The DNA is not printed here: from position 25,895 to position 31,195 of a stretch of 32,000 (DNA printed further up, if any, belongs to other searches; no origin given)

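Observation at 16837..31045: Candidate cell-surface attachment island: orphan pilus platform, pilin battery and a 1666-aa anchored giant protein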

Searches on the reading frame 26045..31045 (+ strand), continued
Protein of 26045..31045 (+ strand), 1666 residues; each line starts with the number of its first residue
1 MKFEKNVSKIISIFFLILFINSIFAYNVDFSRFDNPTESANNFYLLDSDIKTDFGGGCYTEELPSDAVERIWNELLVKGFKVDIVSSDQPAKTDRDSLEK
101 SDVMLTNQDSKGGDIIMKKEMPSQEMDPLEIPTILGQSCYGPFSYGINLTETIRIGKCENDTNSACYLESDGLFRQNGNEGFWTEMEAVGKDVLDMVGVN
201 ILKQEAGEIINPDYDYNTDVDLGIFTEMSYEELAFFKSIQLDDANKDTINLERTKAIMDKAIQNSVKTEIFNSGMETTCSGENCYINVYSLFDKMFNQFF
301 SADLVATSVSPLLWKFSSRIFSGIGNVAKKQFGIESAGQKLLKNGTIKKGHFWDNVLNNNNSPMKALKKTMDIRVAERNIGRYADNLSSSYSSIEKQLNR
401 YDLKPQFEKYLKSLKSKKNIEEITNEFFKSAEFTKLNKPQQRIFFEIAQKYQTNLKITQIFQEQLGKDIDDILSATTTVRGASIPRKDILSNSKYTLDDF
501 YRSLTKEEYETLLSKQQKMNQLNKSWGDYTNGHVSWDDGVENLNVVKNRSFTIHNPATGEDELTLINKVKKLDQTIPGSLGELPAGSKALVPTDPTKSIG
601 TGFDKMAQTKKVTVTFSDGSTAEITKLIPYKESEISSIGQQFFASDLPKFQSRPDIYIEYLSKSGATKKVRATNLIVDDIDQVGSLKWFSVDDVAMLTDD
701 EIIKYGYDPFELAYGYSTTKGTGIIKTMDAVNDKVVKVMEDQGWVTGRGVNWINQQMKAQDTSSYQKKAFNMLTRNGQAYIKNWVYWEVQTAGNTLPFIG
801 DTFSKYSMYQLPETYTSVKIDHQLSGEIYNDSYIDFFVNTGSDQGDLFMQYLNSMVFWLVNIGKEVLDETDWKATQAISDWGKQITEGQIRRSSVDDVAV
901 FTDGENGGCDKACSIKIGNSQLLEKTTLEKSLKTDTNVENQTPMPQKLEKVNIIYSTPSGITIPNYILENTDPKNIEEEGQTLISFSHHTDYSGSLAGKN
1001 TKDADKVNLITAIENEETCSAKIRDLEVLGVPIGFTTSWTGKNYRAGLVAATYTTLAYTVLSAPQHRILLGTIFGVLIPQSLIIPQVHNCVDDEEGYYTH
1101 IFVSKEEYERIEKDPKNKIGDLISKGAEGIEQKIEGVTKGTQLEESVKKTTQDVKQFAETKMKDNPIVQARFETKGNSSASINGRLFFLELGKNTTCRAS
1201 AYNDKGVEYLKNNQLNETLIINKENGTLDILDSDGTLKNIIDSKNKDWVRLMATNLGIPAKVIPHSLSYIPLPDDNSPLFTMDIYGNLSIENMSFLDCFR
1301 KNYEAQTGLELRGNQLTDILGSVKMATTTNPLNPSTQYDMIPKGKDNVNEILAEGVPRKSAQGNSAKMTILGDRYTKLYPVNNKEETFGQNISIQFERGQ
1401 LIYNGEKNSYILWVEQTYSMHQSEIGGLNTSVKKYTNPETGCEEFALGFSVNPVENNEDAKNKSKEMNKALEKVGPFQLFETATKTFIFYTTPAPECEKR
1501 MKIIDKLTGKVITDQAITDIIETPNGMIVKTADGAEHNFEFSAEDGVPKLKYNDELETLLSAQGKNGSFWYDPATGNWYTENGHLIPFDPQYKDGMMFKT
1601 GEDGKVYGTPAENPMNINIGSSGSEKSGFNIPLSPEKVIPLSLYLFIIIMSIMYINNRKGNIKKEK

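Call 38: find_homologous_proteins(query=L005:3526-5844:-, max_evalue=1e-30)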
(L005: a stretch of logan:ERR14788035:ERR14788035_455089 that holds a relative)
Query L005:3526-5844:- (773 aa): 783 proteins with E <= 1e-30 among 8000 candidates; the best 120 are listed.
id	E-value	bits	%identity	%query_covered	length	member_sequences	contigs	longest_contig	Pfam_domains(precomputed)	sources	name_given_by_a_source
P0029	0.0e+0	1723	100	100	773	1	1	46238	PF00437.27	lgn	-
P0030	0.0e+0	1491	85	98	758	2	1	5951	PF00437.27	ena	-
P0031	0.0e+0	1466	83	98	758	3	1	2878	PF00437.27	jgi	jgi:type IV secretory pathway ATPase VirB11/archaellum biosynthesis ATPase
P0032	0.0e+0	1451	82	98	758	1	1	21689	PF00437.27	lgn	-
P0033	0.0e+0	1427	81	98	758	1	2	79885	PF00437.27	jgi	-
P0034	0.0e+0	1426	81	98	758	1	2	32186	PF00437.27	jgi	-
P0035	0.0e+0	1415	79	98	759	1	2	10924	PF00437.27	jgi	-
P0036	0.0e+0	1334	75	98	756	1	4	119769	PF00437.27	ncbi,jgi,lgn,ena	-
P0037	0.0e+0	1328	75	98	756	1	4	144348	PF00437.27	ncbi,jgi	-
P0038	0.0e+0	1306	73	98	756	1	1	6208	PF00437.27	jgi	-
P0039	0.0e+0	1303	74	98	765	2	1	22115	PF00437.27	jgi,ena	-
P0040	0.0e+0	1294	74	98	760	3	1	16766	PF00437.27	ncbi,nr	ncbi:MAG: Flp pilus assembly complex ATPase component TadA [Candidatus Diapherotrites archaeon]|nr:F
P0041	0.0e+0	1280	73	98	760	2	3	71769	PF00437.27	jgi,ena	-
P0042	0.0e+0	1275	72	98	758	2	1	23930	PF00437.27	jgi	jgi:type IV secretory pathway ATPase VirB11/archaellum biosynthesis ATPase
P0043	0.0e+0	1265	72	98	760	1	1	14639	PF00437.27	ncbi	ncbi:MAG: type II/IV secretion system ATPase subunit [Candidatus Diapherotrites archaeon]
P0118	0.0e+0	1132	63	64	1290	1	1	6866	PF00437.27,PF14528.12,PF14890.12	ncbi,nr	ncbi:MAG: ATPase, T2SS/T4P/T4SS family [Candidatus ainarchaeum sp.]|nr:ATPase, T2SS/T4P/T4SS family 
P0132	0.0e+0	1118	64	98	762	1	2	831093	PF00437.27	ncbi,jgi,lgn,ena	-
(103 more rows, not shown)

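Call 40: find_encoding_contigs(protein=P0132, flank=10000, max_places=1)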
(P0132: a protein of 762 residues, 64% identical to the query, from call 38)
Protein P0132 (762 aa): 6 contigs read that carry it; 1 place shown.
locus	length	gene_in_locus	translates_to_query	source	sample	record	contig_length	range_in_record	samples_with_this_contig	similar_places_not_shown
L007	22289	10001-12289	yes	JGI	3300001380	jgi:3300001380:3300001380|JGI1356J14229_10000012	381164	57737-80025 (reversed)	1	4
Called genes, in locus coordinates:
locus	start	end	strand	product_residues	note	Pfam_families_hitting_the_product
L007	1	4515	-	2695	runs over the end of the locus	PF11974:bMG3 (faint), PF13715:CarbopepD_reg_2 (faint), PF17802:SpaA (faint), PF13620:CarboxypepD_reg (weak)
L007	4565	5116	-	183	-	-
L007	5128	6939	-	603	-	-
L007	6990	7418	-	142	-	PF10502:Peptidase_S26 (weak), PF00717:Peptidase_S24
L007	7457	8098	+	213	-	-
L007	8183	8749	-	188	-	PF09721:Exosortase_EpsH (weak)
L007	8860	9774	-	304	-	-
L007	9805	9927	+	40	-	-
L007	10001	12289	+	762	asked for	PF00437:T2SSE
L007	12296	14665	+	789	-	PF00482:T2SSF (weak)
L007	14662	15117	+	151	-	-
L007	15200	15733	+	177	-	-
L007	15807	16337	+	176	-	-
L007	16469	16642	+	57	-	-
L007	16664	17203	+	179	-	-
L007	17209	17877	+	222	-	-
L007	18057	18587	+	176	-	-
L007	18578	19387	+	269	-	-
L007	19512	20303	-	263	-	-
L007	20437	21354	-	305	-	-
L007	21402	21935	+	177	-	-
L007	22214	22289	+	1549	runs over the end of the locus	-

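Call 41: find_encoding_contigs(protein=P0118, flank=10000, max_places=1)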
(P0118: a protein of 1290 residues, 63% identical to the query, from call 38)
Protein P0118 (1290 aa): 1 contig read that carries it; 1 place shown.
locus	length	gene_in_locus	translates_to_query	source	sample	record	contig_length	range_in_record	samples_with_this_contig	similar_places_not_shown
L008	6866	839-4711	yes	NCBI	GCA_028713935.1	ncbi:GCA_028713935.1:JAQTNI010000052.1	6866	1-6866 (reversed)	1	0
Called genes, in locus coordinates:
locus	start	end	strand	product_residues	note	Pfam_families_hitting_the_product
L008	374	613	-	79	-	-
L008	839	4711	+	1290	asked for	PF00437:T2SSE (weak), PF14890:Intein_splicing, PF14528:LAGLIDADG_3, PF00437:T2SSE (weak)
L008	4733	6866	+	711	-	?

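Call 62: find_related_loci(query=P0132, collection=genome_contigs, flank=10000)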
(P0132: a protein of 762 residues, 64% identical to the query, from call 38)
Query P0132 (762 aa) in genome_contigs; peptide patterns used: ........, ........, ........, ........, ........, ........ (x = any residue, [..] = any of these).
145 stretches matched a pattern; 76 encode a relative of the query (tblastn E <= 1e-3); 75 distinct loci.
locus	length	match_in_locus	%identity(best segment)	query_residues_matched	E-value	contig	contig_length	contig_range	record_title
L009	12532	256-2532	73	1-759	0e+0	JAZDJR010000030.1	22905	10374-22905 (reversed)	MAG: Candidatus Micrarchaeota archaeon isolate MEGAHIT-group-0.496 k141_20009226, whole genome shotgun sequence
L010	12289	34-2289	68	1-752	0e+0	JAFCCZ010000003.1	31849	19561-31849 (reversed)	MAG: Candidatus Iainarchaeum archaeon isolate Meg19_1012_Bin_199 Meg19_1012_Bin_199_scaffold_2696, whole genome shotgun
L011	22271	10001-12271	67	1-759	0e+0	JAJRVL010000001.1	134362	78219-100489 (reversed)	MAG: archaeon isolate Dive96_bin10.390 k141_727375, whole genome shotgun sequence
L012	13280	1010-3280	66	1-757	0e+0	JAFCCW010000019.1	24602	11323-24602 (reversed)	MAG: Candidatus Iainarchaeum archaeon isolate Meg19_1012_Bin_161 Meg19_1012_Bin_161_scaffold_13838, whole genome shotgun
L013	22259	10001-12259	67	1-755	0e+0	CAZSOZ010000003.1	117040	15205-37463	MAG TPA_asm: uncultured archaeon isolate SRP141376_co4_183 genome assembly, contig: NODE_214_length_117040_cov_12.116425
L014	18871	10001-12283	67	1-762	0e+0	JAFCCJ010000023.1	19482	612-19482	MAG: Candidatus Iainarchaeum archaeon isolate AB_3033_Bin_152 AB_3033_Bin_152_scaffold_4147, whole genome shotgun sequen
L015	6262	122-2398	66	1-761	0e+0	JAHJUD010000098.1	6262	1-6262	MAG: Candidatus Micrarchaeota archaeon isolate OS_PC_MetaG.mb.82 OS_PC_MetaG.mb.82_k141_353160, whole genome shotgun seq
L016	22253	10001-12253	66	1-751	0e+0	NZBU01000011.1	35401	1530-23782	MAG: Candidatus Iainarchaeum archaeon isolate ARS1307 MHASMcontig_221071, whole genome shotgun sequence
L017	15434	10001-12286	67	1-760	0e+0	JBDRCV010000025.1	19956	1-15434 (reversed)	MAG: archaeon isolate MEGAHIT-group-1.210 k141_1869169, whole genome shotgun sequence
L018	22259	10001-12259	67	1-755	0e+0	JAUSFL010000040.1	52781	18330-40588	MAG: Candidatus Iainarchaeum archaeon isolate E14_maxbin.308 E14_k141_861637, whole genome shotgun sequence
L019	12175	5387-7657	66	1-759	0e+0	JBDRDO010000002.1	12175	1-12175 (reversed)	MAG: Candidatus Iainarchaeum archaeon isolate MEGAHIT-group-1.256 k141_6181552, whole genome shotgun sequence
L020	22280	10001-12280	65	1-762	0e+0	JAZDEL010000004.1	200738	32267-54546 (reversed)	MAG: Candidatus Iainarchaeum archaeon isolate MEGAHIT-group-0.15 k141_75238, whole genome shotgun sequence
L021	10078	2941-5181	66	7-755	0e+0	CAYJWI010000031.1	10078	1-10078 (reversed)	MAG TPA_asm: uncultured archaeon isolate ERP125453_co1_517 genome assembly, contig: NODE_7826_length_10078_cov_12.354784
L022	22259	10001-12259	67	1-755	0e+0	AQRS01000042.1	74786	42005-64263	Candidatus Iainarchaeum andersonii SCGC AAA011-E11 A11E11DRAFT_contig_1_0.2_C, whole genome shotgun sequence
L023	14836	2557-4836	65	1-761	0e+0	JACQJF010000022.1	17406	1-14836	MAG: Candidatus Iainarchaeum archaeon isolate NC_groundwater_1144_Ag_S-0.1um_46_58 S_p1_S3_coassembly_k141_703056, whole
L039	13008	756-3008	62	1-751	0e+0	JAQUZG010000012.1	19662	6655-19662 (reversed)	MAG: Candidatus ainarchaeum sp. isolate STD2_255 NODE_10097_length_19662_cov_17.794113_Sandtown_D2, whole genome shotgun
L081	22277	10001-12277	64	1-761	0e+0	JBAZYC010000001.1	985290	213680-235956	MAG: archaeon isolate SO_2017_GW1_71 NODE_17_length_985290_cov_1.729804_OW334_2017, whole genome shotgun sequence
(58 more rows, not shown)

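Call 64: find_encoding_contigs(protein=P0005, flank=10000, max_places=2)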
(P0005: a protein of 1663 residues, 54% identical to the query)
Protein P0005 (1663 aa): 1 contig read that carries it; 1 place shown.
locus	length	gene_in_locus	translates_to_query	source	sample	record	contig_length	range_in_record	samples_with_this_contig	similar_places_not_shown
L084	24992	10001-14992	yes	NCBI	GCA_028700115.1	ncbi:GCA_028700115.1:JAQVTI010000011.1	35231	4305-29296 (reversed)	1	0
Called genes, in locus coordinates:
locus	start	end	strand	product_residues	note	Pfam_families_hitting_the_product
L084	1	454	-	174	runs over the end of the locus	PF01261:AP_endonuc_2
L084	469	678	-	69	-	-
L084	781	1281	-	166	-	-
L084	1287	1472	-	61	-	PF14697:Fer4_21 (weak), PF25160:LdpA_Fe-S-bd (faint), PF00037:Fer4, PF12797:Fer4_2 (weak), PF12837:Fer4_6 (weak), PF13237:Fer4_10 (weak), PF13459:Fer4_15, PF13370:Fer4_13, +1 more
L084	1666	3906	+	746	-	-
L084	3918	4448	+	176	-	-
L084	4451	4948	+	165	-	-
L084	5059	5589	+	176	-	-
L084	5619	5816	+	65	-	-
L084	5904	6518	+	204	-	-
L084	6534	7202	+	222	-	-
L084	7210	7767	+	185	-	-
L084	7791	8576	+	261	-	-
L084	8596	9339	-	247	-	-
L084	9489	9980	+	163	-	-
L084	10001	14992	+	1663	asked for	-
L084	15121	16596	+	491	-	PF01336:tRNA_anti-codon, PF00152:tRNA-synt_2, PF01409:tRNA-synt_2d (faint)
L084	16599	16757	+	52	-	-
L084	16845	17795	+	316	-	-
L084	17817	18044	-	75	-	PF00462:Glutaredoxin, PF13417:GST_N_3 (weak)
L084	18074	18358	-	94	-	PF01022:HTH_5 (weak)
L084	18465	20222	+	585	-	PF09972:DUF2207, PF20990:DUF2207_C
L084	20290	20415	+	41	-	-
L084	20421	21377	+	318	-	PF04055:Radical_SAM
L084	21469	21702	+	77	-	-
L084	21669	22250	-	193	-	PF00583:Acetyltransf_1, PF13673:Acetyltransf_10, PF13508:Acetyltransf_7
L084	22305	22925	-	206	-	PF02517:Rce1-like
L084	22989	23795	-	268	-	-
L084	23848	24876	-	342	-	-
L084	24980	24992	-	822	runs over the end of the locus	-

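Call 67: find_homologous_proteins(query=L081:10001-12301:+, max_evalue=1e-100)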
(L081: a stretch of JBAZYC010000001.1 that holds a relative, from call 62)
Query L081:10001-12301:+ (767 aa): 640 proteins with E <= 1e-100 among 8000 candidates; the best 120 are listed.
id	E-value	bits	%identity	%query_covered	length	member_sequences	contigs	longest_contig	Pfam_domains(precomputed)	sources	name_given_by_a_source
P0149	0.0e+0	1703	100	100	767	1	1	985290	PF00437.27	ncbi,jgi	ncbi:MAG: type II/IV secretion system ATPase subunit [archaeon]|jgi:type IV secretory pathway ATPase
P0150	0.0e+0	1581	91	100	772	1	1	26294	PF00437.27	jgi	-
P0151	0.0e+0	1573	89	99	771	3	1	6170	PF00437.27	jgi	-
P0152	0.0e+0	1570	90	99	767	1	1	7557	PF00437.27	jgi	jgi:type IV secretory pathway ATPase VirB11/archaellum biosynthesis ATPase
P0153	0.0e+0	1550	88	99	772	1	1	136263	PF00437.27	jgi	jgi:type IV secretory pathway ATPase VirB11/archaellum biosynthesis ATPase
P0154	0.0e+0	1535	87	100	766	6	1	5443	PF00437.27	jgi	-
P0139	0.0e+0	1534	88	99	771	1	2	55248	PF00437.27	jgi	jgi:type IV secretory pathway ATPase VirB11/archaellum biosynthesis ATPase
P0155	0.0e+0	1516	86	99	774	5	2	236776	PF00437.27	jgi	-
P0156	0.0e+0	1505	85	99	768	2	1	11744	PF00437.27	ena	-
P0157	0.0e+0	1489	85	99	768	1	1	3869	PF00437.27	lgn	-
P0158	0.0e+0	1489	85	99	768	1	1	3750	PF00437.27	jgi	jgi:type IV secretory pathway ATPase VirB11/archaellum biosynthesis ATPase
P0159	0.0e+0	1481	84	100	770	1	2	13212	PF00437.27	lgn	-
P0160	0.0e+0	1480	86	65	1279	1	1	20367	PF00437.27,PF14528.12,PF14890.12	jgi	jgi:type IV secretory pathway ATPase VirB11/archaellum biosynthesis ATPase/intein/homing endonucleas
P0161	0.0e+0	1480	83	99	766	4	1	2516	PF00437.27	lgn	-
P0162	0.0e+0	1478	84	99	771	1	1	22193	PF00437.27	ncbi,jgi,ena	ncbi:MAG: type II/IV secretion system ATPase subunit [archaeon]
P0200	0.0e+0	1316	75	99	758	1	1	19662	PF00437.27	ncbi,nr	ncbi:MAG: type II/IV secretion system ATPase subunit [Candidatus ainarchaeum sp.]|nr:type II/IV secr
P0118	0.0e+0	1145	63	65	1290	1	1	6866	PF00437.27,PF14528.12,PF14890.12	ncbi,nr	ncbi:MAG: ATPase, T2SS/T4P/T4SS family [Candidatus ainarchaeum sp.]|nr:ATPase, T2SS/T4P/T4SS family 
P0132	0.0e+0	1131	64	99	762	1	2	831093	PF00437.27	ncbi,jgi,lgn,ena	-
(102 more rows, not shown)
